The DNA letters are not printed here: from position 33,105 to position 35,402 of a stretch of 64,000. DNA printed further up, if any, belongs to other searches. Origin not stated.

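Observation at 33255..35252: Standalone FdhF-like formate dehydrogenase with Cys at the SeCys position and no partner or cofactor genes nearby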

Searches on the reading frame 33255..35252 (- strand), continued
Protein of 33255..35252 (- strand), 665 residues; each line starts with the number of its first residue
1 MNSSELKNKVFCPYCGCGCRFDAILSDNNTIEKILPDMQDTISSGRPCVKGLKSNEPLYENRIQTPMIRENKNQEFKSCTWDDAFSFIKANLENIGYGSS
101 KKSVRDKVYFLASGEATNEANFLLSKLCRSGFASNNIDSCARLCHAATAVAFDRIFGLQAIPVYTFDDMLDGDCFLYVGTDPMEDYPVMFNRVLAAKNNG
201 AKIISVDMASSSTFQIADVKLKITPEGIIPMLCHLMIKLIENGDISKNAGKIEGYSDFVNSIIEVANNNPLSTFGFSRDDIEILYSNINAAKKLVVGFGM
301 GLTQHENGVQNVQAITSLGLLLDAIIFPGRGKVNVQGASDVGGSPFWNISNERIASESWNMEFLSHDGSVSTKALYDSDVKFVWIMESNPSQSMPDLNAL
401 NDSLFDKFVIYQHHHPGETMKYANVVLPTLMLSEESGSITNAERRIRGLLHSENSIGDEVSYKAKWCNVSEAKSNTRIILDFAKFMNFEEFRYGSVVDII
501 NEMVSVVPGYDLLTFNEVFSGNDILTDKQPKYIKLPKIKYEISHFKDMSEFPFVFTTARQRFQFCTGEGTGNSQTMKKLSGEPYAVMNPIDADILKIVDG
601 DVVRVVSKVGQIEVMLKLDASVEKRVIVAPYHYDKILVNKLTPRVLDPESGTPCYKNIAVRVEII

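Call 15: find_encoding_contigs(protein=P0041, flank=10000, max_places=2)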
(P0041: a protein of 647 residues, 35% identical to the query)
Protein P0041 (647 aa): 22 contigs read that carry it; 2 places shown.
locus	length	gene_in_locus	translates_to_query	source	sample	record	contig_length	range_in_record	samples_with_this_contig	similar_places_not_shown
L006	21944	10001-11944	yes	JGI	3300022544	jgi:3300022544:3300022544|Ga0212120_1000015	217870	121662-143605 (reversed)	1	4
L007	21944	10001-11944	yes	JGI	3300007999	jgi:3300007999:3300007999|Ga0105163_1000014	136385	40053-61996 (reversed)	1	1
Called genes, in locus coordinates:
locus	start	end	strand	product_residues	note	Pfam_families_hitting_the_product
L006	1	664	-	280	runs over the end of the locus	PF25145:NfeD1b_N, PF01343:Peptidase_S49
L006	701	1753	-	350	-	PF00465:Fe-ADH (weak), PF13685:Fe-ADH_2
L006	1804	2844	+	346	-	PF00571:CBS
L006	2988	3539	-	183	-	PF02002:TFIIE_alpha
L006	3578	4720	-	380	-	PF02163:Peptidase_M50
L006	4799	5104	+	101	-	-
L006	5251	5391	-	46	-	-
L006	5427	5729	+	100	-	-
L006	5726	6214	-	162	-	-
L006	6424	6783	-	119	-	-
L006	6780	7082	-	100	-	-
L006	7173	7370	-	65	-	-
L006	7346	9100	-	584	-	-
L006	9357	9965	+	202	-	-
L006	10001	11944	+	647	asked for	PF04879:Molybdop_Fe4S4, PF00384:Molybdopterin, PF01568:Molydop_binding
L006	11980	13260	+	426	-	PF01896:DNA_primase_S (weak)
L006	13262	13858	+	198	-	PF22090:Gins51_C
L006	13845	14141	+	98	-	PF00935:Ribosomal_L44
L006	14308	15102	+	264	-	PF00575:S1, PF07541:EIF_2_alpha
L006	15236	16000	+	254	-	PF09754:PAC2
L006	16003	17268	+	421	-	PF27218:MJ0043_C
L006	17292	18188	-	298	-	-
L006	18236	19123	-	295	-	-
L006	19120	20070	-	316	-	-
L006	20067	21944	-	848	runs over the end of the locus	-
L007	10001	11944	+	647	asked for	PF04879:Molybdop_Fe4S4, PF00384:Molybdopterin, PF01568:Molydop_binding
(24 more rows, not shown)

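Call 16: find_encoding_contigs(protein=P0035, flank=10000, max_places=1)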
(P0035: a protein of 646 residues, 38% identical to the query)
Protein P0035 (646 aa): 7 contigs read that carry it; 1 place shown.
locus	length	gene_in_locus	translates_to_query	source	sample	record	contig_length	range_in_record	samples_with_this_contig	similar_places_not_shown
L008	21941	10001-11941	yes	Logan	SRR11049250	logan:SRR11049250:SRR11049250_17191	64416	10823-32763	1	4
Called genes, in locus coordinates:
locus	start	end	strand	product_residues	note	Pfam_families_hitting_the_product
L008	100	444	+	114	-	PF00961:LAGLIDADG_1 (weak)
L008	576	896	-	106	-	-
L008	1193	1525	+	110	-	-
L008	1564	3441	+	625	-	PF01496:V_ATPase_I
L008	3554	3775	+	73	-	PF00137:ATP-synt_C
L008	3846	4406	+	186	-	PF01991:vATP-synt_E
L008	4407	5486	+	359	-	PF01992:vATP-synt_AC39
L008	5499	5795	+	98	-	PF01990:ATP-synt_F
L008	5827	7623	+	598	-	PF02874:ATP-synt_ab_N, PF16886:ATP-synt_ab_Xtn, PF00006:ATP-synt_ab, PF22919:ATP-synt_VA_C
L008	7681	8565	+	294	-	PF14397:ATPgrasp_ST (faint), PF14398:ATPgrasp_YheCD (faint), PF02655:ATP-grasp_3 (weak), PF02750:Synapsin_C (weak), PF08443:RimK, PF02222:ATP-grasp (faint), PF02955:GSH-S_ATP, PF07478:Dala_Dala_lig_C (faint)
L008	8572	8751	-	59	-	PF00301:Rubredoxin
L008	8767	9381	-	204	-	PF06445:GyrI-like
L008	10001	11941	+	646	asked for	PF04879:Molybdop_Fe4S4, PF00384:Molybdopterin, PF01568:Molydop_binding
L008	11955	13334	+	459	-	PF02878:PGM_PMM_I, PF02879:PGM_PMM_II, PF02880:PGM_PMM_III, PF00408:PGM_PMM_IV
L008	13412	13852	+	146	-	-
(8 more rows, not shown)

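Call 17: find_encoding_contigs(protein=P0082, flank=10000, max_places=1)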
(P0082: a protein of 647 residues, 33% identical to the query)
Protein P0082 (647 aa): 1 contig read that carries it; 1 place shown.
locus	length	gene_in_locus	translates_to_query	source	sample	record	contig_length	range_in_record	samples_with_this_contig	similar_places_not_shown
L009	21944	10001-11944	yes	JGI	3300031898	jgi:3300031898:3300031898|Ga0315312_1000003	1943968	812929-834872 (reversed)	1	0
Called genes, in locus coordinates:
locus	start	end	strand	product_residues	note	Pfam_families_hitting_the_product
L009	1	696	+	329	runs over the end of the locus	PF01699:Na_Ca_ex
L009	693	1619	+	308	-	PF00892:EamA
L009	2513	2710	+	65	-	-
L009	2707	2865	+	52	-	-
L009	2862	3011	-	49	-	-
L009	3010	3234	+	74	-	-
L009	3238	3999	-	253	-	-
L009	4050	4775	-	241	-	PF03551:PadR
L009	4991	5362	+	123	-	PF00293:NUDIX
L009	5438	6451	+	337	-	PF00005:ABC_tran, PF13304:AAA_21 (weak)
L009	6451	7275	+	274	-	PF01061:ABC2_membrane, PF12698:ABC2_membrane_3 (weak)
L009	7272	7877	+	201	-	PF01061:ABC2_membrane, PF12698:ABC2_membrane_3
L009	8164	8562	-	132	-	PF13527:Acetyltransf_9 (faint), PF00583:Acetyltransf_1, PF13673:Acetyltransf_10, PF13480:Acetyltransf_6, PF13508:Acetyltransf_7, PF08445:FR47 (weak)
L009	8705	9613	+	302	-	PF01266:DAO (faint), PF03486:HI0933_like (faint), PF07992:Pyr_redox_2, PF13738:Pyr_redox_3, PF00070:Pyr_redox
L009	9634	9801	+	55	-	-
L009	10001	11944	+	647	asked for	PF04879:Molybdop_Fe4S4, PF00384:Molybdopterin, PF01568:Molydop_binding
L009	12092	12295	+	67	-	-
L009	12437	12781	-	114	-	-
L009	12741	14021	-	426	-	-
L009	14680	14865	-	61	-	-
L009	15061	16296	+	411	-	-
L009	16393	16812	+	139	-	PF09956:Phage_cement_2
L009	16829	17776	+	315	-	PF25209:Phage_capsid_4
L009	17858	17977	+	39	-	-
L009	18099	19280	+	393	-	-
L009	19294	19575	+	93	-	-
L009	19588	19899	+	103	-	-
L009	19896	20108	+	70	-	-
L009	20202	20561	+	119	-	-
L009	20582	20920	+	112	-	-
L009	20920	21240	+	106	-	-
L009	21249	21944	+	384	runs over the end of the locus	-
